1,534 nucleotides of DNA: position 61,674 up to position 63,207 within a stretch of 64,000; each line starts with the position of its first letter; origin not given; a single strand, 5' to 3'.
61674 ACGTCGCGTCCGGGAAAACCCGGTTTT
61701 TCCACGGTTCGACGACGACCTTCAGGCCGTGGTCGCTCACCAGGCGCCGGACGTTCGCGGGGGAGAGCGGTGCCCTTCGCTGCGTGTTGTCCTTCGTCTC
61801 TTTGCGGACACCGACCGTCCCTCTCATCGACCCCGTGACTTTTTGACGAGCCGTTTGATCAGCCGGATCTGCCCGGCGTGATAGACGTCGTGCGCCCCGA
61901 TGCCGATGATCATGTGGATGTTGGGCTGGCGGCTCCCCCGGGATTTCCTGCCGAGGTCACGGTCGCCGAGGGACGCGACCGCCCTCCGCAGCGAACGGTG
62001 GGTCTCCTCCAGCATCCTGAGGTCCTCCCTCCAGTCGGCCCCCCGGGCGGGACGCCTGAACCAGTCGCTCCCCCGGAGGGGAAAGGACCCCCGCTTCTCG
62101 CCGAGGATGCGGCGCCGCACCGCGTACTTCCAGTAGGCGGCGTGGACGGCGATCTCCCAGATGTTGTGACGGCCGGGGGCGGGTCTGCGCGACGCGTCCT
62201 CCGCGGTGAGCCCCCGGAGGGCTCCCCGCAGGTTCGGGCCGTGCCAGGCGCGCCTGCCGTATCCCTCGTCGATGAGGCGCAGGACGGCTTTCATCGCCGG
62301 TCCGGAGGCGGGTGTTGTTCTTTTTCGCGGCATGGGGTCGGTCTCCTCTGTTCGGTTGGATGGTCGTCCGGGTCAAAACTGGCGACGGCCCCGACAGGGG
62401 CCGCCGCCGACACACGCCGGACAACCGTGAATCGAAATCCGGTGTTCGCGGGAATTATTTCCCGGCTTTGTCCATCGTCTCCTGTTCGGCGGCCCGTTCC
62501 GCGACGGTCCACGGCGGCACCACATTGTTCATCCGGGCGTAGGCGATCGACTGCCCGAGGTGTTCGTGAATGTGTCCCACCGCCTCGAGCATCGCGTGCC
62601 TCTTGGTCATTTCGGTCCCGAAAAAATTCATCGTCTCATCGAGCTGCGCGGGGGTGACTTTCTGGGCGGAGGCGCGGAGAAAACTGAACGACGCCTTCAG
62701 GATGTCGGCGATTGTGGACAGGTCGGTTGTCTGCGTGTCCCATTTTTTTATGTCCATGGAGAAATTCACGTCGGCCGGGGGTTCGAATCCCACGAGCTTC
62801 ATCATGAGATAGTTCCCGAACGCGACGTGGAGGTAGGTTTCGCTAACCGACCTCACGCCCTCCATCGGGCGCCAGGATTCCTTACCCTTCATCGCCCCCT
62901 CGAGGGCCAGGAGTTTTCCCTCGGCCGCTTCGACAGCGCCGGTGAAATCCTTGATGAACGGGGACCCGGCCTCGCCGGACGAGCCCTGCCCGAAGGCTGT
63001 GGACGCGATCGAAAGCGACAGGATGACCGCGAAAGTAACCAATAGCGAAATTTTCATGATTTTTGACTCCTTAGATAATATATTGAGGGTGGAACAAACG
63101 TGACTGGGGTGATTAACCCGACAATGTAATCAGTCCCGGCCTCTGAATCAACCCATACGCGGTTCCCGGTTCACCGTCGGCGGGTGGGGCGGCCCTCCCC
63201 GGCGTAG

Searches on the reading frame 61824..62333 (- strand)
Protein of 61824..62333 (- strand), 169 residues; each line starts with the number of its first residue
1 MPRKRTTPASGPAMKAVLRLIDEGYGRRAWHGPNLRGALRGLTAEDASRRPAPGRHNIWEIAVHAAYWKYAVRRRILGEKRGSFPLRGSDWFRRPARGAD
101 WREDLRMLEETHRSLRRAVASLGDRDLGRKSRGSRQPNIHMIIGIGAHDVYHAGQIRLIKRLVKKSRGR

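Call 77: search_protein_families(library=pfam, proteins=[window:61824-62333:-], max_evalue=0.05)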
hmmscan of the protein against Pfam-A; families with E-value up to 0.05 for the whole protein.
window:61824-62333:- (169 aa): 3 families
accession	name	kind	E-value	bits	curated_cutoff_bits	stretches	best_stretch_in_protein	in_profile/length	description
PF12867.12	DinB_2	-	6.1e-13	49.8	24.8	1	34-156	8-128/128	DinB superfamily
PF04978.18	MST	-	0.0013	19.7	27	1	34-160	12-144/149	Mycothiol-S-transferase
PF05163.17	DinB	-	0.0092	16.4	23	0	29-158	13-140/165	DinB family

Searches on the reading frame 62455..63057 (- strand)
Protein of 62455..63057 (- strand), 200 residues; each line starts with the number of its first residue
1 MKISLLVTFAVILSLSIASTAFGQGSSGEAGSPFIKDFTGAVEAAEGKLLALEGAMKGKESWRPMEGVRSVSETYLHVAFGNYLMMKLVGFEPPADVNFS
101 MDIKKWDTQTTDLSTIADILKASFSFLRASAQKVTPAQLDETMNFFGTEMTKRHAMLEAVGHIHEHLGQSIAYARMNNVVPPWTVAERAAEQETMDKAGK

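Call 77: search_protein_families(library=pfam, proteins=[window:62455-63057:-], max_evalue=0.05)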
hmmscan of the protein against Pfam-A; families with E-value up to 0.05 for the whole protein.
window:62455-63057:- (200 aa): 2 families
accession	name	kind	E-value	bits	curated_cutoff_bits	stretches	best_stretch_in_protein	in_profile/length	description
PF12867.12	DinB_2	-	1.3e-08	35.8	24.8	1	61-169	22-127/128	DinB superfamily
PF05163.17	DinB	-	0.00042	20.8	23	1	63-191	32-159/165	DinB family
